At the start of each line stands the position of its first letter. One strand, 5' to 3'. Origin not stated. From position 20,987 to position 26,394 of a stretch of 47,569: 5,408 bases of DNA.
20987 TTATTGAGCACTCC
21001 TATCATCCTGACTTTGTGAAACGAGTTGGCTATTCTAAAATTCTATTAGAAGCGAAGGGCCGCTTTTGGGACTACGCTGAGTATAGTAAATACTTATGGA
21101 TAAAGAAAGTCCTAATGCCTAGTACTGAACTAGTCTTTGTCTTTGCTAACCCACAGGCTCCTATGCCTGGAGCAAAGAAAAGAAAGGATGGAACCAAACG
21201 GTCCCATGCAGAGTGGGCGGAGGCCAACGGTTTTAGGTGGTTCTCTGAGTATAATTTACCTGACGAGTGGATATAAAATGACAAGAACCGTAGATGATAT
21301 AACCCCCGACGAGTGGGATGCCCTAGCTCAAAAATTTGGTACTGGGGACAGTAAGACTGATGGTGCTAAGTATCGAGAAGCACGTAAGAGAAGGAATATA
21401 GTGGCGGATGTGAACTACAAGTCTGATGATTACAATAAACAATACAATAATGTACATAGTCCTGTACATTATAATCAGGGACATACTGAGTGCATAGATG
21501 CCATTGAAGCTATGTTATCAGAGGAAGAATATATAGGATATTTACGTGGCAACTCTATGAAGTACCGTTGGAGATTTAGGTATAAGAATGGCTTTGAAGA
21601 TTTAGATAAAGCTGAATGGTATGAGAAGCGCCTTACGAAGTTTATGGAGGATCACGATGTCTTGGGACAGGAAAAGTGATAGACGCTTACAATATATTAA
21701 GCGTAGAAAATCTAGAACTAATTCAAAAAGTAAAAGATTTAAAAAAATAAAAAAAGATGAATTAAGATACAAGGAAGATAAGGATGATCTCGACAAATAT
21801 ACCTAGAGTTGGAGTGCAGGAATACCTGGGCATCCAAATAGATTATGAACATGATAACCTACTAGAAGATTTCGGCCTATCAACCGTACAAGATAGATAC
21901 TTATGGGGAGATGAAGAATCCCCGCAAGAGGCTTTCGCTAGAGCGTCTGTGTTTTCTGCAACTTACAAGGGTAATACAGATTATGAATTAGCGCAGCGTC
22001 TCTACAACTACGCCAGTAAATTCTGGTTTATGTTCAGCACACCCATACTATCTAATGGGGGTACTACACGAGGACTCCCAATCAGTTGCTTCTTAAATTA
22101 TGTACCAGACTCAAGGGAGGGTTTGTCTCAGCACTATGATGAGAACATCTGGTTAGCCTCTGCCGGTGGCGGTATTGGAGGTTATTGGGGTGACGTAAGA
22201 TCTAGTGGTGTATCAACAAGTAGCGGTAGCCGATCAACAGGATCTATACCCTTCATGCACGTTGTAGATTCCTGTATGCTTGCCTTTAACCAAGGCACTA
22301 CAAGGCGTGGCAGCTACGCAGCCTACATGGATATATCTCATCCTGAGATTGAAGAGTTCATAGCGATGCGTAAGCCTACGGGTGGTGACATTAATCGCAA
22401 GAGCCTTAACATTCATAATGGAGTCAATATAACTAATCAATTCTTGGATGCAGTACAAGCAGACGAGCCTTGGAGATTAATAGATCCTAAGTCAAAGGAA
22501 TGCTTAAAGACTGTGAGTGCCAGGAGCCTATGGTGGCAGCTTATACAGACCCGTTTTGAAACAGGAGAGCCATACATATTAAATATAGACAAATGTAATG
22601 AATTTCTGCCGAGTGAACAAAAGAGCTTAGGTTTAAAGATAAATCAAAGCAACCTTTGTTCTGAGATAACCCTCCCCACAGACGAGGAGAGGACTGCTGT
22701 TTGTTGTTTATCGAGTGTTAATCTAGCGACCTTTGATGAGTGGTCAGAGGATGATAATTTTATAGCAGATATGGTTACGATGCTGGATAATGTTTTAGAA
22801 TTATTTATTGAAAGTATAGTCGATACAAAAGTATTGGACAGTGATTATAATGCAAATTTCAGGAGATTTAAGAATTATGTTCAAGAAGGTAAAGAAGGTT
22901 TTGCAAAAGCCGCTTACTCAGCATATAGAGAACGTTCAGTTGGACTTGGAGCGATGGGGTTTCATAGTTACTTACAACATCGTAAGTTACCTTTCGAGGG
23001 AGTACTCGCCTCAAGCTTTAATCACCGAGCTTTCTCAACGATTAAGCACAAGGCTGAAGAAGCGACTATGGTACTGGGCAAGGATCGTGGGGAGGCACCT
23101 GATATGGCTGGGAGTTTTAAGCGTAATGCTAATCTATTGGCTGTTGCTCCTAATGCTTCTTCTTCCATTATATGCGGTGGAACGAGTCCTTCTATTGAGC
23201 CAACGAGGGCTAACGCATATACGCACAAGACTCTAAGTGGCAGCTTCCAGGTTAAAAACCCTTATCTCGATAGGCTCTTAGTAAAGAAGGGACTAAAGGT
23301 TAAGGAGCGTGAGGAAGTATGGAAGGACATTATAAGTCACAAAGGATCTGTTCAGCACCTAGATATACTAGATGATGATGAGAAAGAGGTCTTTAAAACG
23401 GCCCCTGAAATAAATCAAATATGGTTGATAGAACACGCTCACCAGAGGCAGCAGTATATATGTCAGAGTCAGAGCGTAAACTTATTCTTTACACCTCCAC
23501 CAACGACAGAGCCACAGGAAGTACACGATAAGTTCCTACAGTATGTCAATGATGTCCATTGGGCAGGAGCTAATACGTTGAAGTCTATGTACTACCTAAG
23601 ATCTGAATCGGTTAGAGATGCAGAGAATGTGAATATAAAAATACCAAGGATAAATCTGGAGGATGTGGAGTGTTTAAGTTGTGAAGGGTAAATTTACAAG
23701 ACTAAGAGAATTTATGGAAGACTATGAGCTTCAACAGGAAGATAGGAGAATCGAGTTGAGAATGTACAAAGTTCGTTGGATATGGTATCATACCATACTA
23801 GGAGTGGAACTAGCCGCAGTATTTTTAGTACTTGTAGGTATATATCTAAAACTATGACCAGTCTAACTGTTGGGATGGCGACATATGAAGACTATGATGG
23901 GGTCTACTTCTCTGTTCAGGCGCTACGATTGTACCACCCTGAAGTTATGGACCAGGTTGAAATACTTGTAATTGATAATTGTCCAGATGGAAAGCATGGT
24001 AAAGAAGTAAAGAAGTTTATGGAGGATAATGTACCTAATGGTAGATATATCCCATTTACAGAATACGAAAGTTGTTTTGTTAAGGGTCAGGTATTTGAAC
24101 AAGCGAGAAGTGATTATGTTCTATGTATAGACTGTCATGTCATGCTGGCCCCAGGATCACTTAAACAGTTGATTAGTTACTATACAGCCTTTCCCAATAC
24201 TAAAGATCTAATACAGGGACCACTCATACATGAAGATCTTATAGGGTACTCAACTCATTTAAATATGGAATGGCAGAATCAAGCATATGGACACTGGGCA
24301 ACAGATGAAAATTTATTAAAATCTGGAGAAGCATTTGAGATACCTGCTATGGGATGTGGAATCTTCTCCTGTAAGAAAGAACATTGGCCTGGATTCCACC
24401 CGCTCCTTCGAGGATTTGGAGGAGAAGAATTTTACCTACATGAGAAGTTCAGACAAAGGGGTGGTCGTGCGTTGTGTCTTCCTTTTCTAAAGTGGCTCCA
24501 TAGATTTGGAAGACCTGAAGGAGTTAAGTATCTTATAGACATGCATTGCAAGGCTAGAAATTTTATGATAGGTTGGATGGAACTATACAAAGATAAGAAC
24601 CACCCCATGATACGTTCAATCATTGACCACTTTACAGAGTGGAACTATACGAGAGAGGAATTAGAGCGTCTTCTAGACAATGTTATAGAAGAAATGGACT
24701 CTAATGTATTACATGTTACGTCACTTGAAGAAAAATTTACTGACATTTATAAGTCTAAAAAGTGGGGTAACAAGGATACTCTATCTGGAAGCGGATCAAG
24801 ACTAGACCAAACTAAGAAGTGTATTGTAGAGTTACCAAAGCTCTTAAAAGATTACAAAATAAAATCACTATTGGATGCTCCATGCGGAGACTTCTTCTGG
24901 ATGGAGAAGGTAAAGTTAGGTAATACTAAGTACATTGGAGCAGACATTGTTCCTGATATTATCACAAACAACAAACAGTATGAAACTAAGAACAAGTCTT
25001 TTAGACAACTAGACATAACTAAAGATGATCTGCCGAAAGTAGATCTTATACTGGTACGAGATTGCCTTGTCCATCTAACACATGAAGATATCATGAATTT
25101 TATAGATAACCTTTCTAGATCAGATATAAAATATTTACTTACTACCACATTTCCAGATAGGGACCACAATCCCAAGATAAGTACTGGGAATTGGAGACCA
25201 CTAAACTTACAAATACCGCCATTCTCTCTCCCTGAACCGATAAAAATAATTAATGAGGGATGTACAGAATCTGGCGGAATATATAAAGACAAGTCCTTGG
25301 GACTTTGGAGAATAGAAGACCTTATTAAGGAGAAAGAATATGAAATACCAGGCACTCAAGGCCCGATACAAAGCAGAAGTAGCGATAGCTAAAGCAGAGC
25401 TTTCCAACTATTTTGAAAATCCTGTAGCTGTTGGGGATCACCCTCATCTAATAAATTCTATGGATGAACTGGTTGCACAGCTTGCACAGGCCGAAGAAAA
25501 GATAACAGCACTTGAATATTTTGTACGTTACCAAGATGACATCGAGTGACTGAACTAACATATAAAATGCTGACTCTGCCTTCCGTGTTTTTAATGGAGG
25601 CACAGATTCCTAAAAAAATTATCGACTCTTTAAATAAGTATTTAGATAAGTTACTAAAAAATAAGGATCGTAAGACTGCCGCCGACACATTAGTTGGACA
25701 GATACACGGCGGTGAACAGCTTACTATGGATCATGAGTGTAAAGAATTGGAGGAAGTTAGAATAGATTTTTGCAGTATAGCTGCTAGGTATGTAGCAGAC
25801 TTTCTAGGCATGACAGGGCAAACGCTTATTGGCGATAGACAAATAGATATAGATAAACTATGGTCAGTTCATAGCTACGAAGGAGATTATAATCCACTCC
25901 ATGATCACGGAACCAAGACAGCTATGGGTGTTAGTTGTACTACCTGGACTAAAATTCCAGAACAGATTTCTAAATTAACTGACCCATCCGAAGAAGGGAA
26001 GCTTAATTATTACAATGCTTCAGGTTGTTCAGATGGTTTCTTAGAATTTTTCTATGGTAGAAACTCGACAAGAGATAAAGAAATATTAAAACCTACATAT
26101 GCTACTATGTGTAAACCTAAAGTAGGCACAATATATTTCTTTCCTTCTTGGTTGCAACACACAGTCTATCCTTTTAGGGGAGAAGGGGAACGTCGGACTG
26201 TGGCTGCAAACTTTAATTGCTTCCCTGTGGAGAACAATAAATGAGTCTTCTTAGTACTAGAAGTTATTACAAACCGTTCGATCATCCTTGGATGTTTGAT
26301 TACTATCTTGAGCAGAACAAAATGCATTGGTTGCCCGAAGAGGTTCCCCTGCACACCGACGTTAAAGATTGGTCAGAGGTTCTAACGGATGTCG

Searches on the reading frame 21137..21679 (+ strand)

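Call 48: search_protein_families(library=pfam, proteins=[window:21137-21679:+], max_evalue=0.01)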
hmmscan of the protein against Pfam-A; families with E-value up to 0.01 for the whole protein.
window:21137-21679:+ (180 aa): 1 family
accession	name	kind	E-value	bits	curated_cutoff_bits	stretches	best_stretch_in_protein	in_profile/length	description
PF11753.13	DUF3310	-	5.1e-16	58.9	24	1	106-162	1-58/60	Protein of unknwon function (DUF3310)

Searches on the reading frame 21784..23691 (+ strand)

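Call 48: search_protein_families(library=pfam, proteins=[window:21784-23691:+], max_evalue=0.01)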
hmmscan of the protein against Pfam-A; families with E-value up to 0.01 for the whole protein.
window:21784-23691:+ (635 aa): 2 families
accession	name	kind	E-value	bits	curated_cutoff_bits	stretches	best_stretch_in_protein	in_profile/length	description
PF02867.20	Ribonuc_red_lgC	-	4.3e-98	329.7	23.9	2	101-444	2-342/523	Ribonucleotide reductase, barrel domain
PF00317.26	Ribonuc_red_lgN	-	1.6e-14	54.1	28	1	27-97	3-77/77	Ribonucleotide reductase, all-alpha domain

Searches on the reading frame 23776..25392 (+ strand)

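Call 48: search_protein_families(library=pfam, proteins=[window:23776-25392:+], max_evalue=0.01)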
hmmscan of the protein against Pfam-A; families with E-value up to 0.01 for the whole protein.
window:23776-25392:+ (538 aa): 3 families
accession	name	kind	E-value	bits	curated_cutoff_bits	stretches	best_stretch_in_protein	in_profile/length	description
PF00535.33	Glycos_transf_2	-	2.6e-05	24.6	23.3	1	34-140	4-107/168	Glycosyl transferase family 2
PF13649.12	Methyltransf_25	-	0.00038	21.5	27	1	366-448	2-91/97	Methyltransferase domain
PF08242.18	Methyltransf_12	-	0.00042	21.4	30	1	370-448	5-90/98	Methyltransferase domain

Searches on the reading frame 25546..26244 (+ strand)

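Call 48: search_protein_families(library=pfam, proteins=[window:25546-26244:+], max_evalue=0.01)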
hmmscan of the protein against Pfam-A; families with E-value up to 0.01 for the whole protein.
window:25546-26244:+ (232 aa): 2 families
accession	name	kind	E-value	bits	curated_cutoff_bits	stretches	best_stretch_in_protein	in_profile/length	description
PF13759.12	2OG-FeII_Oxy_5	-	2.2e-14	54.1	27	1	105-222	2-101/101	Putative 2OG-Fe(II) oxygenase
PF13640.12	2OG-FeII_Oxy_3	-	0.0099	17.3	27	0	160-223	55-97/98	2OG-Fe(II) oxygenase superfamily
